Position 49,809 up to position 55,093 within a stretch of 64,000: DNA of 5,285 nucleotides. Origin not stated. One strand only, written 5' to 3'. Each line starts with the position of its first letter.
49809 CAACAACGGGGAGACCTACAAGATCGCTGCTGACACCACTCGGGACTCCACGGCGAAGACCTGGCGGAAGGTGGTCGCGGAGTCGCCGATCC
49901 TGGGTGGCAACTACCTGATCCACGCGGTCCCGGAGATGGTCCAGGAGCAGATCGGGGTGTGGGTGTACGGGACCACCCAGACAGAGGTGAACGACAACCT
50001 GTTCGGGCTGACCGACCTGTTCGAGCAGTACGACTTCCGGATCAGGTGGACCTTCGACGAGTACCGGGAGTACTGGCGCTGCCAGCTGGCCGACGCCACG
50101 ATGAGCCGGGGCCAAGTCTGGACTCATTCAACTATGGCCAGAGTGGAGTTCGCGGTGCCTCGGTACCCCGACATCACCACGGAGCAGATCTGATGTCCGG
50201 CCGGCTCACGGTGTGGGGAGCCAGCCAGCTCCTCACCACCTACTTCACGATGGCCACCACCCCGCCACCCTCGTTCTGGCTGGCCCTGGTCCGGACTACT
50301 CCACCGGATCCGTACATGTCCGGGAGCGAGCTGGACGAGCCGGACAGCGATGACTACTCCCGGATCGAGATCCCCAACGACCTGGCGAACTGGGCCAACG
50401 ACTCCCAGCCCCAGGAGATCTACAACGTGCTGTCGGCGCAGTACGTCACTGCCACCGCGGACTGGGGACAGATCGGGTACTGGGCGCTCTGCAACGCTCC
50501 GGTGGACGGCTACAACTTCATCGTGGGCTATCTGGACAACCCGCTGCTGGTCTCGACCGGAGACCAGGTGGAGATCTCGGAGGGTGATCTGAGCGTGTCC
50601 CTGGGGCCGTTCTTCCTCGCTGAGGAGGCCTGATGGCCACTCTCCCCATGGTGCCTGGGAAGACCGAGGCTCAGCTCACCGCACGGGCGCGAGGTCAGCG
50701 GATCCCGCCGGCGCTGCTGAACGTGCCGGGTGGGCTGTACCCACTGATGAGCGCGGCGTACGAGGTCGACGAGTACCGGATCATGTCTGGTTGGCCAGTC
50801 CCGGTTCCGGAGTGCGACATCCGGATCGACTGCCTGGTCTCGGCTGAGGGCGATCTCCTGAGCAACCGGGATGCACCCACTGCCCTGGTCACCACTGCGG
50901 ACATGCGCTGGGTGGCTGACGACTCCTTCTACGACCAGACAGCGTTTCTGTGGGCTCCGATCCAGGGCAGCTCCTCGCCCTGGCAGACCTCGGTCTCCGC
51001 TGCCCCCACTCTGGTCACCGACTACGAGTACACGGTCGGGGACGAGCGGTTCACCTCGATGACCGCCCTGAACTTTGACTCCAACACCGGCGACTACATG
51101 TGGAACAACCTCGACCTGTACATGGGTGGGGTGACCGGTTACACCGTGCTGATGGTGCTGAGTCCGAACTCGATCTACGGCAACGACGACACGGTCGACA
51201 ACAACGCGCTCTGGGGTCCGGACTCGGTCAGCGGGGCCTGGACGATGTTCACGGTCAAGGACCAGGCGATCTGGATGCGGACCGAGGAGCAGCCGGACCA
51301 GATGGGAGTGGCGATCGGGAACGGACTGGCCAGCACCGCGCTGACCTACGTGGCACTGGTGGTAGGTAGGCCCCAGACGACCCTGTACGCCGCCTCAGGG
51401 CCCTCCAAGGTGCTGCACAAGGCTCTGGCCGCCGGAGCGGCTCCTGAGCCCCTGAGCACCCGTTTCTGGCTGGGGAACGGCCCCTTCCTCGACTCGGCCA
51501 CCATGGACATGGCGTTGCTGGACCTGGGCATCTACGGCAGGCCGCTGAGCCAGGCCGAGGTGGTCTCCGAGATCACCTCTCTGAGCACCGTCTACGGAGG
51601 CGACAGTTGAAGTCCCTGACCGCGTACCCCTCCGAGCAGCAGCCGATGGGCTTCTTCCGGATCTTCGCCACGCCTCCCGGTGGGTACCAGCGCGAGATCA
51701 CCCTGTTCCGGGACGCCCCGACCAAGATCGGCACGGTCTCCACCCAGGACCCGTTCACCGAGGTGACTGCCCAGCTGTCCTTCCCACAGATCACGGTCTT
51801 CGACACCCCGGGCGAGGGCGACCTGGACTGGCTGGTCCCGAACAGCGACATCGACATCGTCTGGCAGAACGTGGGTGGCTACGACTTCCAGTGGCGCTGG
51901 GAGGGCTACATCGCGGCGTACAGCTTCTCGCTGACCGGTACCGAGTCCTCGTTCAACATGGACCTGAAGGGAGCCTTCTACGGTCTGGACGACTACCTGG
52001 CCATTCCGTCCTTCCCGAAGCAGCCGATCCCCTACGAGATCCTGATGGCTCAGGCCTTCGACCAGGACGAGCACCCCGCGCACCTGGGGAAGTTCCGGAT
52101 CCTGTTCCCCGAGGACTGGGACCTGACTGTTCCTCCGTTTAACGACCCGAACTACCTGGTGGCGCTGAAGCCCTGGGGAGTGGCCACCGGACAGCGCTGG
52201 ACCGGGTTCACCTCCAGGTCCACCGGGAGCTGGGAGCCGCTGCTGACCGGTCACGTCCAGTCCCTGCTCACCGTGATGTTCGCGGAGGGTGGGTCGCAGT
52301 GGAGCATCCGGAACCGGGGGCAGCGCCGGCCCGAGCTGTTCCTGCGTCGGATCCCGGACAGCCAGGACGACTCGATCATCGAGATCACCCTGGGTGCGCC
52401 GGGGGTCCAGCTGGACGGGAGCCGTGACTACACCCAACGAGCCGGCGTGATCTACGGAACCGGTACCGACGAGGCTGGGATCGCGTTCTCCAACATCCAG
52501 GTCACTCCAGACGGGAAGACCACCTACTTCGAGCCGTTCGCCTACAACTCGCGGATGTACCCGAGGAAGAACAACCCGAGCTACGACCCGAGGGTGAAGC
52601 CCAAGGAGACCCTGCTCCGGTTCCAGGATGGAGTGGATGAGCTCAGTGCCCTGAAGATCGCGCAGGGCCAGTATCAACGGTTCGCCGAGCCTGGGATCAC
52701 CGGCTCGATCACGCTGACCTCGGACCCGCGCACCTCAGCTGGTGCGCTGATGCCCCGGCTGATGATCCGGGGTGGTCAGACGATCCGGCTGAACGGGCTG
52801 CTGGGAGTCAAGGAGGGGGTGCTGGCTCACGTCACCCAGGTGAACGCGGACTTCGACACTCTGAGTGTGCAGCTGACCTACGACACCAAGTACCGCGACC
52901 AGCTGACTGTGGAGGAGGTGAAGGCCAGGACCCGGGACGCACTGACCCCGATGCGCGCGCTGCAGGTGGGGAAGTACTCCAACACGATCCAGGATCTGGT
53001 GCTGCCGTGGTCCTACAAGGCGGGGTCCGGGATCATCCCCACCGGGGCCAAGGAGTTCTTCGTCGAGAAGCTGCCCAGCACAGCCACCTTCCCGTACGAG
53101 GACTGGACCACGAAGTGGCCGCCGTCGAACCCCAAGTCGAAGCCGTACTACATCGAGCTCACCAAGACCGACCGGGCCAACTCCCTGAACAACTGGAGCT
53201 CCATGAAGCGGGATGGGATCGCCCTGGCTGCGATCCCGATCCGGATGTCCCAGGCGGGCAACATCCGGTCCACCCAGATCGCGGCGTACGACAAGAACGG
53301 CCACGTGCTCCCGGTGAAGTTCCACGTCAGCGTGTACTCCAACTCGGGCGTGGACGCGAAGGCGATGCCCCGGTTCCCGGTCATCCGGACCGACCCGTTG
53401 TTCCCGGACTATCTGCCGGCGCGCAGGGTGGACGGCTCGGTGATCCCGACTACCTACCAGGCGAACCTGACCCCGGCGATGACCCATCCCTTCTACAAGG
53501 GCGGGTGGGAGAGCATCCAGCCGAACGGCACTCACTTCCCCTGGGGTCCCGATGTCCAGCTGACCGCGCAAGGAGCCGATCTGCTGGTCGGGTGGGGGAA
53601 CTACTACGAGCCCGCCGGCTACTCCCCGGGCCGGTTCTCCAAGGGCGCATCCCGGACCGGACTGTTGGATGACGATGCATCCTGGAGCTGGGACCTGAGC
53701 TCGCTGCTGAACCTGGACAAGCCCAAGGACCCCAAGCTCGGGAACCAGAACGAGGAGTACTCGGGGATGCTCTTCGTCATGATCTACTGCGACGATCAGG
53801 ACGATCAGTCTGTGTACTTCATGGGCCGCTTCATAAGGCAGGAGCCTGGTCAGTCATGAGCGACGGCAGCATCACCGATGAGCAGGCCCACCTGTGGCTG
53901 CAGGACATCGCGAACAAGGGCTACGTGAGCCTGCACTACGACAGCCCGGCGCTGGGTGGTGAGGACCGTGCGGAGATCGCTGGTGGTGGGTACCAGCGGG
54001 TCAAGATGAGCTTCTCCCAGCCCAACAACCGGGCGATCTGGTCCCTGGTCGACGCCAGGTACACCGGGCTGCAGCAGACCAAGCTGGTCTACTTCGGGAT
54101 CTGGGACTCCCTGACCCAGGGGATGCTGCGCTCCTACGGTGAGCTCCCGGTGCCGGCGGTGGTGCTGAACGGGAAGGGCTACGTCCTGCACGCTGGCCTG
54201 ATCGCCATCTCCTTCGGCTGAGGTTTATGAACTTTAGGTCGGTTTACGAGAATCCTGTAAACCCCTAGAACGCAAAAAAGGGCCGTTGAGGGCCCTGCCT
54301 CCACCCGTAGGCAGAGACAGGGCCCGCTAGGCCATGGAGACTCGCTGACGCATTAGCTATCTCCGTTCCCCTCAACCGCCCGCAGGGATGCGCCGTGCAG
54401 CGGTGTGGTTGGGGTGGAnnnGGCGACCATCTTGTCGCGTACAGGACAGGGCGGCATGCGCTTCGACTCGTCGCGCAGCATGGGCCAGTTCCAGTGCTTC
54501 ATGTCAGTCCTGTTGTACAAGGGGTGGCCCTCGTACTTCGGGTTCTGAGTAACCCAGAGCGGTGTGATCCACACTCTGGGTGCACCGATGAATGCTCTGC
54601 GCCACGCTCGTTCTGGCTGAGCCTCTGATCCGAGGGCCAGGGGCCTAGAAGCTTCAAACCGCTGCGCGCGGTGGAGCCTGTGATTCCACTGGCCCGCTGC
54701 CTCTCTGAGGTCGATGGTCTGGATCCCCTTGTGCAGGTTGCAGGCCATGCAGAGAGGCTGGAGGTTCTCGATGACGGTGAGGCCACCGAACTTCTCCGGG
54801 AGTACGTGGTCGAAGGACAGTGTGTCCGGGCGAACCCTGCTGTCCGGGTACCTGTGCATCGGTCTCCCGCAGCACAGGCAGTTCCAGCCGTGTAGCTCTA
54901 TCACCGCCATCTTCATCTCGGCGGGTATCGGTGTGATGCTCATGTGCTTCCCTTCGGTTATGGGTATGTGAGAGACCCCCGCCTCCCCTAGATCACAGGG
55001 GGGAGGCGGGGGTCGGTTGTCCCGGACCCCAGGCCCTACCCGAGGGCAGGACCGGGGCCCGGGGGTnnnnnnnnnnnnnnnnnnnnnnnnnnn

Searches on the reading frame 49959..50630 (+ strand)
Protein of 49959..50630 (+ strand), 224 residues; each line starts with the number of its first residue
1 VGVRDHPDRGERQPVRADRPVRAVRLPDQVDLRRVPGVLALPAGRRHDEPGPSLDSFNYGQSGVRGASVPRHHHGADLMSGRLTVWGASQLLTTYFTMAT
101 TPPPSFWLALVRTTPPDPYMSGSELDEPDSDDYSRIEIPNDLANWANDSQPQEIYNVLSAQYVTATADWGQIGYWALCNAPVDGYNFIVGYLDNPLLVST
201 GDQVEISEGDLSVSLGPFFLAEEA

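Call 71: search_protein_families(library=pfam, proteins=[window:49959-50630:+], max_evalue=0.001)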
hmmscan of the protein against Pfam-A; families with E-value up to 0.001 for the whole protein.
window:49959-50630:+ (224 aa): 1 family
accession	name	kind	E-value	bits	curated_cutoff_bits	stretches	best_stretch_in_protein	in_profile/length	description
PF23140.1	Gp80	-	4.1e-14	53.4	27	1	87-213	6-127/128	Podophage GP4 fiber I protein gp80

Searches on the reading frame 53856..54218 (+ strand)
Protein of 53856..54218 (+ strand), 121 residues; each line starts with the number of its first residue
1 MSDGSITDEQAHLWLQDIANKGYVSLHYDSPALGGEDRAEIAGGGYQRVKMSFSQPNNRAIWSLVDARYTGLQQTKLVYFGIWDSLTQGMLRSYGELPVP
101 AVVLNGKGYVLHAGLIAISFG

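Call 48: search_protein_families(library=phrogs, proteins=[window:53856-54218:+], max_evalue=0.0001)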
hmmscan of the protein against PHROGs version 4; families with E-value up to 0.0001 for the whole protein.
window:53856-54218:+ (121 aa): 1 family
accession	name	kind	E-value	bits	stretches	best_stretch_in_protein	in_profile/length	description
phrog_240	-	head and packaging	6.7e-13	49.9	1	14-117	71-185/200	head protein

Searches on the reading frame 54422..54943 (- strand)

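Call 48: search_protein_families(library=phrogs, proteins=[window:54422-54943:-], max_evalue=0.0001)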
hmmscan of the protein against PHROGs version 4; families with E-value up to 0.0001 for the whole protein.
window:54422-54943:- (174 aa): 13 families
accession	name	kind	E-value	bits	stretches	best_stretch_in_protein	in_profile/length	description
phrog_1271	-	DNA, RNA and nucleotide metabolism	8e-11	42.9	1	13-86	261-326/361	HNH endonuclease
phrog_1035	-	DNA, RNA and nucleotide metabolism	9.8e-11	43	1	13-79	153-217/271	endonuclease VII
phrog_9545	-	DNA, RNA and nucleotide metabolism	3.6e-09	37.6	1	8-74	99-166/206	HNH endonuclease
phrog_8660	-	DNA, RNA and nucleotide metabolism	5.1e-09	37.5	1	10-73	115-177/196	HNH endonuclease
phrog_6050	-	DNA, RNA and nucleotide metabolism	6.8e-09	36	1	8-76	300-361/402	HNH endonuclease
phrog_5718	-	DNA, RNA and nucleotide metabolism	7.5e-09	36.1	1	12-80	121-181/394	HNH endonuclease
phrog_2214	-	DNA, RNA and nucleotide metabolism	2.5e-08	34.5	1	9-103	183-269/429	HNH endonuclease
phrog_2118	-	DNA, RNA and nucleotide metabolism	3.5e-08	34.4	1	9-77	166-226/301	HNH endonuclease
phrog_16726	-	DNA, RNA and nucleotide metabolism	1.3e-07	32.7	1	11-76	85-144/308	HNH endonuclease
phrog_338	-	DNA, RNA and nucleotide metabolism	2e-07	31.7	1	19-101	207-275/340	HNH endonuclease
phrog_144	-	DNA, RNA and nucleotide metabolism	3.8e-06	27.7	1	13-90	78-150/175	HNH endonuclease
phrog_7426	-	DNA, RNA and nucleotide metabolism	3.5e-05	24.4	1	21-77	46-101/145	HNH endonuclease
phrog_589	-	DNA, RNA and nucleotide metabolism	6.7e-05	23.7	1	13-76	85-142/179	HNH endonuclease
